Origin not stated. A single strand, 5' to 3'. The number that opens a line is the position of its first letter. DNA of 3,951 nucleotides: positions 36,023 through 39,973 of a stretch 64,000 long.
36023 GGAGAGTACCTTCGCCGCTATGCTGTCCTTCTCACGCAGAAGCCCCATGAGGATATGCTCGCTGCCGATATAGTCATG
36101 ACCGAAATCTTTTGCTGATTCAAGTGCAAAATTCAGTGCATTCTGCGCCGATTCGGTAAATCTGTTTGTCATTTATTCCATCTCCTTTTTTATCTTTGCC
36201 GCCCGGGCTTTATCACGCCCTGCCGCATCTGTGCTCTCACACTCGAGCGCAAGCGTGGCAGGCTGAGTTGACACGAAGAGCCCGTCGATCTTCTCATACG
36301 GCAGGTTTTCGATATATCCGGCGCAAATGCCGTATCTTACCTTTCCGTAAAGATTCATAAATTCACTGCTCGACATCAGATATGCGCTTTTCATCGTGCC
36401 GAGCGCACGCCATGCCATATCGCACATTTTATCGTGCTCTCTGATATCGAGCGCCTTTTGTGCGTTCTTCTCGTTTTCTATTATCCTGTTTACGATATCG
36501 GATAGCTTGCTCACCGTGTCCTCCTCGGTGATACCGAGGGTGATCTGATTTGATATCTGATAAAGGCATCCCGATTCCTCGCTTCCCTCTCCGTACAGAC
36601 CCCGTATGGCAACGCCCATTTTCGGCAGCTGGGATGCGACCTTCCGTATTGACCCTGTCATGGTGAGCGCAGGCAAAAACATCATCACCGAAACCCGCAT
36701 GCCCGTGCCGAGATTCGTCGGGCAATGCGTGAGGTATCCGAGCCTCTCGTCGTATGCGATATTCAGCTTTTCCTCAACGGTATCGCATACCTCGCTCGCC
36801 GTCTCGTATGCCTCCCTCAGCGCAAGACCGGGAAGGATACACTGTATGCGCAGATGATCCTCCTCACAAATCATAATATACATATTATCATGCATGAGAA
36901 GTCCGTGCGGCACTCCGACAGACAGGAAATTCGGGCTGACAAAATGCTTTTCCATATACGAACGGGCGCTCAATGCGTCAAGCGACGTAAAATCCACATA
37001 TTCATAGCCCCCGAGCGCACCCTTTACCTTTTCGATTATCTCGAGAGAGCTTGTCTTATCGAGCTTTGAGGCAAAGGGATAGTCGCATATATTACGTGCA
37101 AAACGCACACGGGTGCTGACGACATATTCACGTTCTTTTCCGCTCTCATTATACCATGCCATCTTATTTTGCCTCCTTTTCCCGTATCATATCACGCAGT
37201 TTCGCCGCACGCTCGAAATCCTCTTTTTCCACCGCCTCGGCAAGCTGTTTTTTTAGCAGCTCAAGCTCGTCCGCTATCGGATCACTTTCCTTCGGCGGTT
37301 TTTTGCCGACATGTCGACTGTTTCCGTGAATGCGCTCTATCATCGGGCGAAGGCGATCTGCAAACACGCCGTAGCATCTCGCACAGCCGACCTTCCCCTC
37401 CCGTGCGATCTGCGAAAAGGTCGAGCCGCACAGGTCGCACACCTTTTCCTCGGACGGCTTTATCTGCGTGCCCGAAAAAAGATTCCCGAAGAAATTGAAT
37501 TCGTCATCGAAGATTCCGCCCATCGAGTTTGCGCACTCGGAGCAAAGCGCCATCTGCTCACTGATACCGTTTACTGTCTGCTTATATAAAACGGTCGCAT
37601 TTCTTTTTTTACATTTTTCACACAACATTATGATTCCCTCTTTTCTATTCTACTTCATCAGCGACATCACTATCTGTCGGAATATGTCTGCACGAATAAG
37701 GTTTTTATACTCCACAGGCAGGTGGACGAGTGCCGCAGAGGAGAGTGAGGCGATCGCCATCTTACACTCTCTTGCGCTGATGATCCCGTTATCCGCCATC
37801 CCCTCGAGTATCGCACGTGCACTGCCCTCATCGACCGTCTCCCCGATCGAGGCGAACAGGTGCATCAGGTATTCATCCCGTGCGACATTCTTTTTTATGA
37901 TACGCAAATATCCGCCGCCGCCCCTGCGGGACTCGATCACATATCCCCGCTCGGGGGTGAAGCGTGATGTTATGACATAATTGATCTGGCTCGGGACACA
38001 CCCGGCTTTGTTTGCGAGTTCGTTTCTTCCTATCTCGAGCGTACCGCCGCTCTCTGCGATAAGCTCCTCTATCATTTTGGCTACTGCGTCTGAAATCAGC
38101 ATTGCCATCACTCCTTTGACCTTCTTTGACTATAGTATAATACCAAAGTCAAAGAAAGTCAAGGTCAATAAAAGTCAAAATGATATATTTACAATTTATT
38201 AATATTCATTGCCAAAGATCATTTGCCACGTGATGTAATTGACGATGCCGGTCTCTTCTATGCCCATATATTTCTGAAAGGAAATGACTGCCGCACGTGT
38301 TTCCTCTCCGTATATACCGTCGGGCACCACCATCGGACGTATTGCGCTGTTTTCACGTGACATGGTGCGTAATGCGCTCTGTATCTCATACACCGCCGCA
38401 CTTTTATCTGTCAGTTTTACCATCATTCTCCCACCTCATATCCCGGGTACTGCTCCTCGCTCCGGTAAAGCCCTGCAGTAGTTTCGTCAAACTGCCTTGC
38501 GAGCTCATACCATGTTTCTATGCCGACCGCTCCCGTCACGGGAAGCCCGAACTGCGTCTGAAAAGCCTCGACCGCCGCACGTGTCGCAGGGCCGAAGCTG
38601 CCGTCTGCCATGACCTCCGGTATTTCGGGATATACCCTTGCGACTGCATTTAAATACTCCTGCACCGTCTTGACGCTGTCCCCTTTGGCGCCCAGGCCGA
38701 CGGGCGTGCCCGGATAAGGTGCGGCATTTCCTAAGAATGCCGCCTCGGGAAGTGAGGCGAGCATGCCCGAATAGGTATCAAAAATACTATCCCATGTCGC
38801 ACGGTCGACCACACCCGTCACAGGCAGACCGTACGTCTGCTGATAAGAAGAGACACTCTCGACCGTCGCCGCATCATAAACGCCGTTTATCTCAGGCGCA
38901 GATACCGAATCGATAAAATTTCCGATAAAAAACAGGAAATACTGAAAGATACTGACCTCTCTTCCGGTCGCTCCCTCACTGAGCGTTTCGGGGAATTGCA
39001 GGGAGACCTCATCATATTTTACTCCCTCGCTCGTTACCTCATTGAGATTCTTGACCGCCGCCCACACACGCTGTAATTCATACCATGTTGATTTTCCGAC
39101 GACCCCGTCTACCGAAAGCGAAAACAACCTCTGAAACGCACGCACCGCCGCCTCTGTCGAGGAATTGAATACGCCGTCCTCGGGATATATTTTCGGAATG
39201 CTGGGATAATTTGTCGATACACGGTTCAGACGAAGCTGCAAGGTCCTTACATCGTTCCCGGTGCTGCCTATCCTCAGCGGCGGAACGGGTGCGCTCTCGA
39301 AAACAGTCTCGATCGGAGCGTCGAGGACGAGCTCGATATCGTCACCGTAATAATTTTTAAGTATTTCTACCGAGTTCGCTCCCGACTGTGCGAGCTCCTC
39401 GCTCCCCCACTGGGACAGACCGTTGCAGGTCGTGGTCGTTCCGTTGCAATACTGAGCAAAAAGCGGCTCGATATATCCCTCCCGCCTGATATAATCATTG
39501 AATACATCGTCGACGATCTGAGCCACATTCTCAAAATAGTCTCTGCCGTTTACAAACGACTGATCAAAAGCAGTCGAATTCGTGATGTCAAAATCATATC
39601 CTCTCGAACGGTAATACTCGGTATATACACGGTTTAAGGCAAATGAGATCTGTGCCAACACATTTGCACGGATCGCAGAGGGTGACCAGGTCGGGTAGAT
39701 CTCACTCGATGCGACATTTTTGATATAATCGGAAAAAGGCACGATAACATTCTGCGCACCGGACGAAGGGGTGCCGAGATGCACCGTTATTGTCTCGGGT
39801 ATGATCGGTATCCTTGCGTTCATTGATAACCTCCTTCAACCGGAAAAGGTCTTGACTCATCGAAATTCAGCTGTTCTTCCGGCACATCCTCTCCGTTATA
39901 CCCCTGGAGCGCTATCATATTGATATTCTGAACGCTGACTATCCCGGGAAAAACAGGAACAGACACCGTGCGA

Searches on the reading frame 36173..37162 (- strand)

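Call 82: search_protein_families(library=pfam, proteins=[window:36173-37162:-], max_evalue=0.001)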
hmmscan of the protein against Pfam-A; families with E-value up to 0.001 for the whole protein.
window:36173-37162:- (329 aa): 1 family
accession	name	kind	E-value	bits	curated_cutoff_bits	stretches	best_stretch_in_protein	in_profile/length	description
PF00217.24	ATP-gua_Ptrans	-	1.6e-61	207.7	22.4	1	51-233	17-202/203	ATP:guanido phosphotransferase, C-terminal catalytic domain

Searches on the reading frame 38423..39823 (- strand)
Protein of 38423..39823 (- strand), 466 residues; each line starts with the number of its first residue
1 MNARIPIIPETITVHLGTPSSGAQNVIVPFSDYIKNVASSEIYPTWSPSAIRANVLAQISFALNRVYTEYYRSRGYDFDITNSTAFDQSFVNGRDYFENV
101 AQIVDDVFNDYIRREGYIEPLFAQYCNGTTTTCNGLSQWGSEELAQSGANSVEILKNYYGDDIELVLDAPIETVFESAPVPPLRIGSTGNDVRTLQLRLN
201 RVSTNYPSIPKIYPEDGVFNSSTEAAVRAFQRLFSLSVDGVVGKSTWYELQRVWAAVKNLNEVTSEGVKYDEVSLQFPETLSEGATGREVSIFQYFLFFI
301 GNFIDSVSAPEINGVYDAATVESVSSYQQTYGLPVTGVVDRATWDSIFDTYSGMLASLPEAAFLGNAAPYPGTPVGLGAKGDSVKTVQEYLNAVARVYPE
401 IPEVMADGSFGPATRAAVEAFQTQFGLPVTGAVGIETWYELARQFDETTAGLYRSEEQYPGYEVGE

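Call 82: search_protein_families(library=pfam, proteins=[window:38423-39823:-], max_evalue=0.001)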
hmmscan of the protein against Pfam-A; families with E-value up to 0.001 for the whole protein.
window:38423-39823:- (466 aa): 3 families
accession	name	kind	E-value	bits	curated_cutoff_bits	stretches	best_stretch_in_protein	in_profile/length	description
PF01471.23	PG_binding_1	-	6.4e-48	161.2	23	3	381-440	2-56/57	Putative peptidoglycan binding domain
PF09374.15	PG_binding_3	-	1.2e-05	25.8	24.6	0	384-420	3-33/76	Predicted Peptidoglycan domain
PF08486.15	SpoIID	-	0.00019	22.5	23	1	28-104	11-87/97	Stage II sporulation protein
